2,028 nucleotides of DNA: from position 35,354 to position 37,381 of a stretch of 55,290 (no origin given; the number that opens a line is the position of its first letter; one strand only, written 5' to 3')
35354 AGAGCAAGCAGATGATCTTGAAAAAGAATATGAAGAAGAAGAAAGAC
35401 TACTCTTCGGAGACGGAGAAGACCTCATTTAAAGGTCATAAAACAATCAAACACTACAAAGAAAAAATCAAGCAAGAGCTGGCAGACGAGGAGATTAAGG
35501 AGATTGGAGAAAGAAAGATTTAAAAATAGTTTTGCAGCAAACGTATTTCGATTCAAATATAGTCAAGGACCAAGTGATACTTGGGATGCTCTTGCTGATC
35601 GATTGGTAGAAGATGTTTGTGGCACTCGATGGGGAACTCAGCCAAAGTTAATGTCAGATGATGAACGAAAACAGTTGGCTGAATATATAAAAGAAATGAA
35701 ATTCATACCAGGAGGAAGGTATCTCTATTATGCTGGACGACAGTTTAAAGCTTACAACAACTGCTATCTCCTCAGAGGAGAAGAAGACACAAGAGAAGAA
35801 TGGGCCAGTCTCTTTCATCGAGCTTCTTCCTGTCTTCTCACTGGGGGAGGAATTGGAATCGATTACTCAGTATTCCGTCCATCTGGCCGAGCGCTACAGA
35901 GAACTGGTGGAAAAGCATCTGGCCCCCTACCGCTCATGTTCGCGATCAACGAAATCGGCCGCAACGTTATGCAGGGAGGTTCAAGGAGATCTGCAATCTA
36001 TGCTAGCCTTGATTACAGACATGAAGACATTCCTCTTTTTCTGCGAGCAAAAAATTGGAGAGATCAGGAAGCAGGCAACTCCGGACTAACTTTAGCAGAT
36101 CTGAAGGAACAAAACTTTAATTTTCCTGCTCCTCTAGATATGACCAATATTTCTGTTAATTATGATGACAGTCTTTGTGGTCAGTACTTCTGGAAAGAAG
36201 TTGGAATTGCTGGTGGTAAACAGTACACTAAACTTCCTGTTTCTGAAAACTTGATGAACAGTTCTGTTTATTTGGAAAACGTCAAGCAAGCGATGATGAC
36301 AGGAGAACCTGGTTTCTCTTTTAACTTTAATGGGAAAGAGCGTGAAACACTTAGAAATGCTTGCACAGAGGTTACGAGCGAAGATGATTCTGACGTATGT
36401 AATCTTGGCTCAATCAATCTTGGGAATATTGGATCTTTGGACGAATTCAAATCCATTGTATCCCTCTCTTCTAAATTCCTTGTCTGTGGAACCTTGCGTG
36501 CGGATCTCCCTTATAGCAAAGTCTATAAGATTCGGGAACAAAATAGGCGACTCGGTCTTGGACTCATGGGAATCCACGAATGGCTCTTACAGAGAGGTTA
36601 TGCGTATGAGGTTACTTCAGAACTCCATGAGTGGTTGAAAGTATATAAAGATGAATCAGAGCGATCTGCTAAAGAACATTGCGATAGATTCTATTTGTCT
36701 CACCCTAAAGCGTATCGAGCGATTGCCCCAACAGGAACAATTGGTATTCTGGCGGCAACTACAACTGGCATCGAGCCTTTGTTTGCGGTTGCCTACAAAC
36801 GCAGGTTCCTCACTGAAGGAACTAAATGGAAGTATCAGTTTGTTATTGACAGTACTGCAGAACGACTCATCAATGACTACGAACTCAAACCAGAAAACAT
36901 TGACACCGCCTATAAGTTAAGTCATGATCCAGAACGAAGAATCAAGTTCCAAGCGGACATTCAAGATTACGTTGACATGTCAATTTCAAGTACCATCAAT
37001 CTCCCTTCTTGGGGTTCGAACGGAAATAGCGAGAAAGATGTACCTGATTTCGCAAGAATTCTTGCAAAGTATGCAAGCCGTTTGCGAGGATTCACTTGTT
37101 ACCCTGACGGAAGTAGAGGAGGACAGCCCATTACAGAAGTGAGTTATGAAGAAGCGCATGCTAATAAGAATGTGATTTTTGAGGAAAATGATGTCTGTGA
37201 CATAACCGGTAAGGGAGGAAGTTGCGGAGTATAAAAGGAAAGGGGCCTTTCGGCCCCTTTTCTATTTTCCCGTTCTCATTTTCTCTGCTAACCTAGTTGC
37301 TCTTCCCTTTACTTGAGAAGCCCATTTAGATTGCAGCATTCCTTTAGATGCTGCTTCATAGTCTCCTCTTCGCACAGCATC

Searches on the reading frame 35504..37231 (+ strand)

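Call 38: search_protein_families(library=phrogs, proteins=[window:35504-37231:+], max_evalue=0.00001)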
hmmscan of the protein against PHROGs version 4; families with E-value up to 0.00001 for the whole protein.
window:35504-37231:+ (576 aa): 4 families
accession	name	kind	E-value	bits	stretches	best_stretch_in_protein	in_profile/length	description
phrog_84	-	DNA, RNA and nucleotide metabolism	1.7e-55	189.6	2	50-380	241-594/975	ribonucleoside-diphosphate reductase large subunit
phrog_367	-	DNA, RNA and nucleotide metabolism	4.7e-44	151.7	2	148-554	269-671/701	ribonucleotide reductase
phrog_3844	-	moron, auxiliary metabolic gene and host takeover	1.3e-16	61.6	1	280-369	147-233/451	NrdA-like aerobic NDP reductase large subunit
phrog_3987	-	DNA, RNA and nucleotide metabolism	2.8e-09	37.1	1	74-186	209-320/467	ribonucleotide reductase large subunit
